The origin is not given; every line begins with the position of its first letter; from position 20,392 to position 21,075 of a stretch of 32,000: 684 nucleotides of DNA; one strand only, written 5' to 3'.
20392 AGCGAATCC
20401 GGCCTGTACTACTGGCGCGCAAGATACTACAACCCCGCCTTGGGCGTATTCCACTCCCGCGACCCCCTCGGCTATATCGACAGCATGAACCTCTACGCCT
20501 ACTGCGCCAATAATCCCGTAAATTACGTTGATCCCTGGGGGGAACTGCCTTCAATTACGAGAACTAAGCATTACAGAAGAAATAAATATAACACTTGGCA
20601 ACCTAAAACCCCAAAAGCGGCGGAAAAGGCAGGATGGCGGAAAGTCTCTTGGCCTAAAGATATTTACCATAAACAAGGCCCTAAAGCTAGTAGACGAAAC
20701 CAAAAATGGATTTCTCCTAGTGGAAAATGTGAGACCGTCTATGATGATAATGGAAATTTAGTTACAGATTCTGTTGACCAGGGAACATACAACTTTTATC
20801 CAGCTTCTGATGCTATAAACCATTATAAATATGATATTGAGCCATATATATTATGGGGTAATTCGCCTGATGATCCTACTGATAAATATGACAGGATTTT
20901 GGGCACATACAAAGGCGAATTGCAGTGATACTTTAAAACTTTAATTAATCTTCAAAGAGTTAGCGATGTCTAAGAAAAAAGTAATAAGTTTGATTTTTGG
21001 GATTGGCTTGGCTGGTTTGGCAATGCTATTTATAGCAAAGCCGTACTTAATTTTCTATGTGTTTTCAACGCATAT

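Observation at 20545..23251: Two diverged members of one unrecognised toxin-tip family, each with a co-diverged membrane-anchored immunity partner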

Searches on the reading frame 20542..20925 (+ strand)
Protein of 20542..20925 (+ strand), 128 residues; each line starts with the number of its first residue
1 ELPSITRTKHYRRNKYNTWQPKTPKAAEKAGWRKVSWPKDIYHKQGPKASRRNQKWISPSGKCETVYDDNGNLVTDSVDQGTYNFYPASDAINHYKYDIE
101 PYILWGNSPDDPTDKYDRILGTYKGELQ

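Call 7: search_protein_families(library=ncbifam, max_evalue=1, proteins=[window:20542-20925:+])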
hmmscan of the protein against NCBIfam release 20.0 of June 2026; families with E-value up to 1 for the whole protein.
seq(128 aa): 0 families

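Call 8: search_protein_families(library=pfam, max_evalue=10, proteins=[window:20542-20925:+])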
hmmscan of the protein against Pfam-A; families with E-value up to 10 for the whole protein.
seq(128 aa): 0 families

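Call 9: find_homologous_proteins(query=window:20542-20925:+, max_evalue=0.001)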
Query seq(128 aa) (128 aa): 5 proteins with E <= 0.001 among 6 candidates.
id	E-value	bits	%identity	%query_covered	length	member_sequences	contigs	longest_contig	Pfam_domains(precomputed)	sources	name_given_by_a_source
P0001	2.9e-56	208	69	99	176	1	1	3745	-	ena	-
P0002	2.6e-20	91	57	59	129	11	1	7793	-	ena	-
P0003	2.8e-15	75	44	84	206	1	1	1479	-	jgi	jgi:hypothetical protein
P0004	1.9e-11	63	35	98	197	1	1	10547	-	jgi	jgi:hypothetical protein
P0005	3.3e-7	49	46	51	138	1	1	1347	-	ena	-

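Call 10: search_solved_structures(query=window:20542-20925:+, max_evalue=10)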
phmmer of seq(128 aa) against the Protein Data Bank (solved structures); distinct sequences matched with E-value up to 10: 6.
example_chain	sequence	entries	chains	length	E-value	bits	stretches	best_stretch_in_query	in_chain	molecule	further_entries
5bjy_A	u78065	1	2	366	1.2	12.9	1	77-127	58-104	WlaL protein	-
4dny_A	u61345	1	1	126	1.2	12.9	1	36-70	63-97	Metalloprotease stcE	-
5bju_A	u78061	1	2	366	1.2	12.9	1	77-127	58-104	WlaL protein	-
5bjx_A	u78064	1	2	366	1.2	12.9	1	77-127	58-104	WlaL protein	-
5bjw_A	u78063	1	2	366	1.2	12.9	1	77-127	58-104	WlaL protein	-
5bjv_A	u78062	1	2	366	1.2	12.9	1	77-127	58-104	WlaL protein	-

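Call 18: find_encoding_contigs(protein=P0001, flank=5000, max_places=3)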
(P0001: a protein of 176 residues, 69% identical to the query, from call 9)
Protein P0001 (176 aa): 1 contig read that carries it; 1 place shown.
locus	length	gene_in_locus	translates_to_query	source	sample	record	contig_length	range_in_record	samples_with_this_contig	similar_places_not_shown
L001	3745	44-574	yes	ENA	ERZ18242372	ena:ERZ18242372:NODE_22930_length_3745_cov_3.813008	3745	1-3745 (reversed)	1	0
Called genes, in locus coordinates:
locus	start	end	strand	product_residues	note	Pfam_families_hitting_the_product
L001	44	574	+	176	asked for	-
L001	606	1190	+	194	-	-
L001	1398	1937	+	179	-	-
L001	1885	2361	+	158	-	-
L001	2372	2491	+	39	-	-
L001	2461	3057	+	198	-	-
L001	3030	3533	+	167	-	-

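Call 19: find_encoding_contigs(protein=P0004, flank=6000, max_places=3)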
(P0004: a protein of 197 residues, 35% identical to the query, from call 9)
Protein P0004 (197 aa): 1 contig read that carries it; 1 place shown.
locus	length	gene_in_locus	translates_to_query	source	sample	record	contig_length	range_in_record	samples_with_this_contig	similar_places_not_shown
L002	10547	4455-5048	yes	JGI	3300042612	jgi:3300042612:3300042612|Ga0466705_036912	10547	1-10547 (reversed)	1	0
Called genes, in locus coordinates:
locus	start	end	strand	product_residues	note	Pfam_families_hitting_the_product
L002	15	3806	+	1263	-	PF05593:RHS_repeat (faint), PF12256:TcdB_toxin_midN, PF25023:TEN_YD-shell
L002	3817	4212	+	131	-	-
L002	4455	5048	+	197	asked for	-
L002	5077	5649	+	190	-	-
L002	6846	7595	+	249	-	-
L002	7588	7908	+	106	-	-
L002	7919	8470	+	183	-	-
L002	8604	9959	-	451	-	PF01610:DDE_Tnp_ISL3, PF02796:HTH_7 (faint), PF13518:HTH_28 (faint), PF08281:Sigma70_r4_2 (faint), PF01610:DDE_Tnp_ISL3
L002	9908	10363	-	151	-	PF14690:Zn_ribbon_ISL3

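Call 20: find_encoding_contigs(protein=P0002, flank=6000, max_places=3)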
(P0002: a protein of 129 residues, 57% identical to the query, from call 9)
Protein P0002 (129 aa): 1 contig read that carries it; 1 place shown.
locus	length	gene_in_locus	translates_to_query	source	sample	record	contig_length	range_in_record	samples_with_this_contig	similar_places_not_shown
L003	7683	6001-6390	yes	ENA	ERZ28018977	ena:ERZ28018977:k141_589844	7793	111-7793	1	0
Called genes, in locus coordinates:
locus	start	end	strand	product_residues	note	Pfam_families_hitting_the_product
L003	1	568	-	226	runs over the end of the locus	?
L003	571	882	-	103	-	PF02686:GatC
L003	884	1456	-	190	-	PF00872:Transposase_mut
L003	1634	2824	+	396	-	PF00520:Ion_trans (weak), PF07885:Ion_trans_2, PF22614:Slo-like_RCK, PF02254:TrkA_N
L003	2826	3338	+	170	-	PF00027:cNMP_binding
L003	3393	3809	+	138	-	PF01551:Peptidase_M23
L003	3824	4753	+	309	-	PF08239:SH3_3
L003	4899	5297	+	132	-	PF15571:Imm44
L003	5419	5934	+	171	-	-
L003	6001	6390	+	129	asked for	-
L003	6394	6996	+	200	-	-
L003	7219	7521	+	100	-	-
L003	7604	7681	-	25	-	?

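Call 25: predict_structure(alignment_id=A2)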
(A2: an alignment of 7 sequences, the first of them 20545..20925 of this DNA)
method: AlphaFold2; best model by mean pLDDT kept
length: 127 residues; sequences in the alignment: 7
mean_pLDDT: 65.9   pTM: 0.56
mean pLDDT of the five models: 65.9, 65.6, 64.8, 63.6, 54.5
residues with pLDDT >= 90: 4; 70-90: 60; 50-70: 37; < 50: 26
segments of 3 or more residues with pLDDT < 50: 37-46, 76-81, 121-127
pLDDT, mean of each block of 10 residues (from residue 1): 71 66 90 60 48 76 77 56 52 70 77 71 35
secondary structure, 60 per line:
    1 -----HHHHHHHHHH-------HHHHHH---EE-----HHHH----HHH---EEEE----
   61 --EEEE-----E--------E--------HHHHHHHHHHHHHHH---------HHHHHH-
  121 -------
elements in order: H6-15 H23-28 H39-42 E53-56 E63-66 H90-104 H114-119

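Call 26: search_protein_representatives(alignment_id=A2)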
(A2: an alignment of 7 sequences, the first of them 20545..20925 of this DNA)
Query: 7 sequences, 158 profile positions. Proteins with E-value up to 0.001 (for the whole library): 2103; up to 1e-10: 1164; up to 1e-30: 54. The best 150 are listed.
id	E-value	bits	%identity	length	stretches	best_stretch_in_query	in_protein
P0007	3.2e-68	245.1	-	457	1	3-154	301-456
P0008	4.9e-56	205.5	-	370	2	33-148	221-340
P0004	2.2e-52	193.7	-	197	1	7-157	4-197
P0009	6.0e-48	179.2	-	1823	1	3-154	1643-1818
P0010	1.2e-43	165.2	-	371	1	31-156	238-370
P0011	1.2e-41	158.8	-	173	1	7-155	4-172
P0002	1.9e-41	158.1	-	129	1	46-156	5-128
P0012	3.5e-41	157.3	-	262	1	7-155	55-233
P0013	3.9e-40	153.9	-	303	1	6-155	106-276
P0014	5.9e-40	153.3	-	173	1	2-155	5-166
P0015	8.2e-40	152.8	-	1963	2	5-155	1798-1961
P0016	1.3e-39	152.1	-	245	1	6-156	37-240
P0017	2.8e-39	151.0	-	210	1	10-155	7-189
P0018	4.4e-39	150.4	-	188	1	34-156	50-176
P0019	1.7e-38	148.5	-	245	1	14-155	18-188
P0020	3.6e-38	147.4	-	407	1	2-155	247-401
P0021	8.3e-38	146.3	-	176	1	49-155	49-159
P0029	4.7e-35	137.3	-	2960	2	31-148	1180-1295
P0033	1.2e-34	136.0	-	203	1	28-152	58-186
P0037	1.5e-33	132.4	-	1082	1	33-156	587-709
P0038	1.7e-33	132.3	-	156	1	32-154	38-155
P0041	6.6e-33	130.4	-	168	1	32-148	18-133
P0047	4.8e-32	127.5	-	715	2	19-148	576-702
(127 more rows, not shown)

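Call 31: fold_search(model_id=the predicted structure, library=pdb)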
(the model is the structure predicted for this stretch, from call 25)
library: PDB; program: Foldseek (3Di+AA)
matches with E <= 10: 123; with E <= 0.001: 0
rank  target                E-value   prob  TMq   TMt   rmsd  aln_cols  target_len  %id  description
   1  1tfo_A                5.2e-01  0.18  0.24  0.29  11.5        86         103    9  Ribonuclease from Escherichia coli complexed with its inhibitor protein (released 2005-03-01)
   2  1v74_A                5.9e-01  0.12  0.28  0.32  13.9       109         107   10  Structure of the E. coli colicin D bound to its immunity protein ImmD (released 2004-03-30)
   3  1tfk_A                7.5e-01  0.13  0.23  0.29   9.4        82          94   10  Ribonuclease from Escherichia coli complexed with its inhibtor protein (released 2005-03-01)
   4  1eej_A                1.1e+00  0.20  0.24  0.16   5.1        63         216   13  CRYSTAL STRUCTURE OF THE PROTEIN DISULFIDE BOND ISOMERASE, DSBC, FROM ESCHERICHIA COLI (released 2000-08-03)
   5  4cwc_A                1.2e+00  0.05  0.17  0.10  11.4       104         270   12  Structure of Rolling Circle Replication Initiator Protein (RepDE) from Staphylococcus aureus (released 2015-04-15)
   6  4cwe_A                1.3e+00  0.05  0.17  0.10  11.4       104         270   12  Structural studies of rolling circle replication initiation protein from Staphylococcus aureus (released 2015-04-15)
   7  8yjc                  1.9e+00  0.09  0.15  0.10   4.1        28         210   18  Structure of Vibrio vulnificus MARTX cysteine protease domain C3727A (released 2024-07-10)
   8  5znm_B                2.0e+00  0.08  0.25  0.11  11.3        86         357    8  Colicin D Central Domain and C-terminal tRNase domain (released 2018-08-29)
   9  6kxn_A                2.1e+00  0.05  0.20  0.08   7.9        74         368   12  Crystal structure of W50A mutant of Chitiniphilus shinanonensis chitinase ChiL (CsChiL) complexed with N,N'-diacetylch (released 2020-09-16)
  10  3dhy_A                2.4e+00  0.04  0.24  0.07  18.4       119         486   13  Crystal Structures of Mycobacterium tuberculosis S-Adenosyl-L-Homocysteine Hydrolase in Ternary Complex with Substrate (released 2008-09-09)
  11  8ey4_A                3.1e+00  0.08  0.18  0.26   7.1        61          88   15  Contact-dependent growth inhibition toxin-immunity protein complex from E. coli O32:H37 (released 2023-11-08)
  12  8wtc_A                3.1e+00  0.04  0.21  0.13  12.2        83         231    6  Crystal structure of McsB kinase domain complexed with McsA. (released 2024-05-08)
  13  5znm_A                3.5e+00  0.12  0.22  0.09   4.8        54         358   11  Colicin D Central Domain and C-terminal tRNase domain (released 2018-08-29)
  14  5g2t_C                3.5e+00  0.01  0.14  0.05  13.3        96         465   16  BT1596 in complex with its substrate 4,5 unsaturated uronic acid alpha 1,4 D-Glucosamine-2-N, 6-O-disulfate (released 2017-05-24)
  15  9bbd_A                3.5e+00  0.01  0.14  0.05  18.2       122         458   13  Structure of S1_8B, a lambda-carrageenan specific sulfatase (released 2025-08-27)
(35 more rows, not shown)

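Call 33: search_protein_families(library=pfam, alignment_id=A4, max_evalue=0.01)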
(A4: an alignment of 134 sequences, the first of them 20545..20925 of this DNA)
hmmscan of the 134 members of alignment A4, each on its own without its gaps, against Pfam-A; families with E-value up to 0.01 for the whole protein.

A. member 1, window:20545-20925:+ (127 aa): 0 families

B. families by the number of members that match (of 134 scanned): 16 families
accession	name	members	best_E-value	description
PF05593.20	RHS_repeat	12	4.3e-27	RHS Repeat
PF23847.1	DUF7211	11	7.9e-12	Family of unknown function (DUF7211)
PF25023.1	TEN_YD-shell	9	4.3e-15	Teneurin YD-shell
PF03527.20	RHS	7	6.8e-13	RHS protein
PF06160.17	EzrA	2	0.00015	Septation ring formation regulator, EzrA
PF17780.6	OCRE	2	0.0021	OCRE domain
PF01551.29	Peptidase_M23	1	1.2e-25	Peptidase family M23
PF04740.18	LXG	1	1.2e-16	LXG domain of WXG superfamily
PF15644.12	Gln_amidase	1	1e-09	Papain fold toxin 1, glutamine deamidase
PF07889.17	DUF1664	1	0.00056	Protein of unknown function (DUF1664)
PF20870.2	FAM186A-B_N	1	0.0017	FAM186A/B, N-terminal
PF06103.16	DUF948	1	0.0024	Bacterial protein of unknown function (DUF948)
PF15232.11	DUF4585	1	0.0026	Domain of unknown function (DUF4585)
PF04108.17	ATG17_like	1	0.0033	Autophagy protein ATG17-like domain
PF07926.17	TPR_MLP1_2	1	0.0059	TPR/MLP1/MLP2-like protein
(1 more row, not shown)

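Call 34: search_solved_structures(query=A4, max_evalue=10, show_alignments=2)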
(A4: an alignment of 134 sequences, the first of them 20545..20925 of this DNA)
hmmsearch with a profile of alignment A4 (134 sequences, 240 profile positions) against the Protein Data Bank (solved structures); distinct sequences matched with E-value up to 10: 45.
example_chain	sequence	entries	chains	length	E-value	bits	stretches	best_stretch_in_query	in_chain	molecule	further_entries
7q97_A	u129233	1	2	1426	2.5e-14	57.1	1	22-110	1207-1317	Rhs family protein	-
8h8b_A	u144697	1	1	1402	2.6e-13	53.7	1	22-93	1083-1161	Putative Rhs-family protein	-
8h8a_A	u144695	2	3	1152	4.2e-13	53.1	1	22-91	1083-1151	Putative Rhs-family protein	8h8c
6h6e_F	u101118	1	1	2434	3.1e-11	47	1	34-117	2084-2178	TcdB2,TccC3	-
9c4k_Q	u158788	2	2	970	3.4e-11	46.8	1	24-93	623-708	Toxin subunit YenC2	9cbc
6suf_F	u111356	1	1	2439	5.6e-11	46.1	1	34-117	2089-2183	TcdB2,TccC3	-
6suq_A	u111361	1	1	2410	1.1e-10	45.1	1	34-93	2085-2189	TcdB2,TccC3,Genome polyprotein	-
8qja_A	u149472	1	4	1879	1.5e-10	44.7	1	18-91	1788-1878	Putative type VI secretion system YD repeat-containing Rhs element Vgr protein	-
9pt5_A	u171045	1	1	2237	1.5e-10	44.7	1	21-93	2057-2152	Teneurin-like protein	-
4igl_B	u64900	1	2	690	2.3e-10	44.1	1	23-91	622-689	YenC2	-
6h6f_F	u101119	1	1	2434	3.9e-10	43.4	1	34-117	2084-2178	TcdB2,TccC3,TccC3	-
5kis_B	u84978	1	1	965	4.2e-10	43.3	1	34-93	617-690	RHS2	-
8fjp_A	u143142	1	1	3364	6.7e-10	42.6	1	20-93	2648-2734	salivary gland surface protein 1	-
6sue_F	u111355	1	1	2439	7.7e-10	42.4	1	34-117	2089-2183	TcdB2,TccC3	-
9ifo_A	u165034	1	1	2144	9.7e-10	42.1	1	21-92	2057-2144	Teneurin-Like Protein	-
9g2h_A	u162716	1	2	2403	0.0051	20.1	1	22-86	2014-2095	Teneurin transmembrane protein 2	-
9c6t_A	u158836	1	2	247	0.91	12.7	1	156-194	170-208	Isthmin-1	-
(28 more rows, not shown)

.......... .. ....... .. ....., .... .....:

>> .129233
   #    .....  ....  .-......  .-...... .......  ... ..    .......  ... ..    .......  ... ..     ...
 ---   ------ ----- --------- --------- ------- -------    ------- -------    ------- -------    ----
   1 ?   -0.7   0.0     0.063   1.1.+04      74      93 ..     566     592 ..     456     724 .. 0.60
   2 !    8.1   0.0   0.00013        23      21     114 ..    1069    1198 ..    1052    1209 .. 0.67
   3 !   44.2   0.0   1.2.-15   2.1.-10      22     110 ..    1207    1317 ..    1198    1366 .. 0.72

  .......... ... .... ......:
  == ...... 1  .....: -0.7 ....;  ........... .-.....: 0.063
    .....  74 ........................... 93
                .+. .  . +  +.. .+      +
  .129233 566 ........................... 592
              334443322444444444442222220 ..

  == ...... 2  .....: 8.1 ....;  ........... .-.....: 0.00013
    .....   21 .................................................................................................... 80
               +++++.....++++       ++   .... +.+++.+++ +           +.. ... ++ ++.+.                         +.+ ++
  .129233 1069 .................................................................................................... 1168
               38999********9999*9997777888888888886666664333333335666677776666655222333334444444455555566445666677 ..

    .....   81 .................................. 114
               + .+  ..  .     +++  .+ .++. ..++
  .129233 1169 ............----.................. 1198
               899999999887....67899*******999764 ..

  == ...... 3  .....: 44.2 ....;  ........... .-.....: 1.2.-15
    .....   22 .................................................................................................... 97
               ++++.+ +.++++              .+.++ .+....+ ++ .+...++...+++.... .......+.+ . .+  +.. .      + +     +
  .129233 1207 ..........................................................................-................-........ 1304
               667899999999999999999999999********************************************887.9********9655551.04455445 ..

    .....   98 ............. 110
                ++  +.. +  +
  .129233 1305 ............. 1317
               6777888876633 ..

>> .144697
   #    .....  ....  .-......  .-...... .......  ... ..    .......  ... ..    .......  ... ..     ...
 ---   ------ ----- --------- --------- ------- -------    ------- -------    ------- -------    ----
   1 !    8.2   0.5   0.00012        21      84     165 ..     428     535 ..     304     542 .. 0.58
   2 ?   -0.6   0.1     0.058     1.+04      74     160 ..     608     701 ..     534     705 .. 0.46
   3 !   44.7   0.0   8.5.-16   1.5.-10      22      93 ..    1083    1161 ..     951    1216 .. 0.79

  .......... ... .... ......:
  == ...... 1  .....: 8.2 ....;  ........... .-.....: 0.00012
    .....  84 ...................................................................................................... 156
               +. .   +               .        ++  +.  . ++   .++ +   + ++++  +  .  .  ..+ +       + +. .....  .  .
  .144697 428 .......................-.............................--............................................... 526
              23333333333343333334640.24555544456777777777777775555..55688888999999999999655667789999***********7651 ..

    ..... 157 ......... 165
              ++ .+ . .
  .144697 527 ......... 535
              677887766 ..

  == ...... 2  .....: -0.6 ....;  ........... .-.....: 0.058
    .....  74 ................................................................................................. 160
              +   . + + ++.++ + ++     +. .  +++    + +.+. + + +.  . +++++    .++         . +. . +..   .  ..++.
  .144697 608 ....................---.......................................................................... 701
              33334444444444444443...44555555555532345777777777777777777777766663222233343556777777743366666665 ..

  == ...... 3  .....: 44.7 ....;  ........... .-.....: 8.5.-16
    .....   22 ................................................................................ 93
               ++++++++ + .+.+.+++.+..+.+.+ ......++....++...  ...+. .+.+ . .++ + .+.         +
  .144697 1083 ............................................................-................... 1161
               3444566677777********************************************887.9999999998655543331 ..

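Call 36: predict_structure(alignment_id=A4)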
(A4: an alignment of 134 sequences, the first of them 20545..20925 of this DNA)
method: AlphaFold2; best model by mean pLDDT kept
length: 127 residues; sequences in the alignment: 134
mean_pLDDT: 96.4   pTM: 0.88
mean pLDDT of the five models: 96.4, 96.1, 96.0, 95.4, 95.4
residues with pLDDT >= 90: 122; 70-90: 4; 50-70: 1; < 50: 0
segments of 3 or more residues with pLDDT < 50: none
pLDDT, mean of each block of 10 residues (from residue 1): 90 97 98 96 94 98 98 98 98 98 98 97 93
secondary structure, 60 per line:
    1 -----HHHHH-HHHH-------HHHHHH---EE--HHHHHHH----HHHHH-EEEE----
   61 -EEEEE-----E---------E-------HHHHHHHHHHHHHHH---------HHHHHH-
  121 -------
elements in order: H6-10 H12-15 H23-28 H36-42 H47-51 E53-56 E62-66 H90-104 H114-119

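Call 41: fold_search(model_id=the predicted structure, library=pdb)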
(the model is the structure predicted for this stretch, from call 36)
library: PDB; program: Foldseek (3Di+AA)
matches with E <= 10: 525; with E <= 0.001: 0
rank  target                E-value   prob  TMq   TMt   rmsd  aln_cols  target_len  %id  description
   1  9c6t_B                5.7e-02  0.89  0.43  0.26   7.5       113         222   25  Structure of the Human ISM1 TSR-AMOP domains (released 2025-04-23)
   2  1v74_A                2.3e-01  0.16  0.26  0.29  13.4       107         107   12  Structure of the E. coli colicin D bound to its immunity protein ImmD (released 2004-03-30)
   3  1tfk_A                3.4e-01  0.25  0.31  0.39   9.2       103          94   13  Ribonuclease from Escherichia coli complexed with its inhibtor protein (released 2005-03-01)
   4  1tfo_A                7.2e-01  0.14  0.30  0.35  10.3       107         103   12  Ribonuclease from Escherichia coli complexed with its inhibitor protein (released 2005-03-01)
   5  5jpg_B                1.4e+00  0.04  0.14  0.13   3.9        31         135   19  Rat Galectin 5 with lactose (released 2017-05-24)
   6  8qyu_A                1.4e+00  0.02  0.13  0.03  10.2        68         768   20  Beta-cardiac myosin S1 fragment in the pre-powerstroke state complexed to Omecamtiv mecarbil (released 2023-12-13)
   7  3pnn                  1.4e+00  0.02  0.13  0.07  15.9        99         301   11  The crystal structure of a glycosyltransferase from Porphyromonas gingivalis W83 (released 2010-12-15)
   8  2z2n                  1.4e+00  0.08  0.20  0.10   8.9        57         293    7  Crystal Structure of selenomethionine substituted virginiamycin B lyase from Staphylococcus aureus (released 2007-06-19)
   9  4tps_A                1.5e+00  0.06  0.19  0.18  10.9        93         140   10  Sporulation Inhibitor of DNA Replication, SirA, in complex with Domain I of DnaA (released 2014-07-30)
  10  6vat_B                1.5e+00  0.06  0.16  0.07  11.4        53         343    9  Structure of the periplasmic domain of YejM from Salmonella typhimurium (released 2020-08-26)
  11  8afx                  1.6e+00  0.08  0.19  0.08   6.8        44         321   11  Single particle structure of Atg18-WT (released 2024-01-31)
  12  1is3_A                1.6e+00  0.03  0.13  0.12   7.8        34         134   18  LACTOSE AND MES-LIGANDED CONGERIN II (released 2002-09-18)
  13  9f6c_B                1.6e+00  0.02  0.13  0.04   9.9        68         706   20  Cardiac myosin motor domain in the pre-powerstroke state co-crystallized with the inhibitor aficamten (released 2024-09-04)
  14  7b2r_B                1.8e+00  0.16  0.19  0.09   4.4        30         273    7  Crystal structure of NHL domain of TRIM2 (released 2021-01-13)
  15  8pd6                  1.8e+00  0.14  0.20  0.15   2.1        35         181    6  Crystal structure of the TRIM58 PRY-SPRY domain in complex with TRIM-473 (released 2024-01-31)
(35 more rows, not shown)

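Call 44: search_solved_structures(query=A5, max_evalue=10, show_alignments=3)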
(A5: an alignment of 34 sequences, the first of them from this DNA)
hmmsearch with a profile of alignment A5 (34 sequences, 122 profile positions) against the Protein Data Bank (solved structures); distinct sequences matched with E-value up to 10: 2.
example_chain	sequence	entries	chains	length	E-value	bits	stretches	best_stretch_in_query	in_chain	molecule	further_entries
5oqd_B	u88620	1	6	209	0.62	13.3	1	69-98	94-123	Polycomb protein Pcl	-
9c6t_A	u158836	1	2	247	0.83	12.9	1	59-98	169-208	Isthmin-1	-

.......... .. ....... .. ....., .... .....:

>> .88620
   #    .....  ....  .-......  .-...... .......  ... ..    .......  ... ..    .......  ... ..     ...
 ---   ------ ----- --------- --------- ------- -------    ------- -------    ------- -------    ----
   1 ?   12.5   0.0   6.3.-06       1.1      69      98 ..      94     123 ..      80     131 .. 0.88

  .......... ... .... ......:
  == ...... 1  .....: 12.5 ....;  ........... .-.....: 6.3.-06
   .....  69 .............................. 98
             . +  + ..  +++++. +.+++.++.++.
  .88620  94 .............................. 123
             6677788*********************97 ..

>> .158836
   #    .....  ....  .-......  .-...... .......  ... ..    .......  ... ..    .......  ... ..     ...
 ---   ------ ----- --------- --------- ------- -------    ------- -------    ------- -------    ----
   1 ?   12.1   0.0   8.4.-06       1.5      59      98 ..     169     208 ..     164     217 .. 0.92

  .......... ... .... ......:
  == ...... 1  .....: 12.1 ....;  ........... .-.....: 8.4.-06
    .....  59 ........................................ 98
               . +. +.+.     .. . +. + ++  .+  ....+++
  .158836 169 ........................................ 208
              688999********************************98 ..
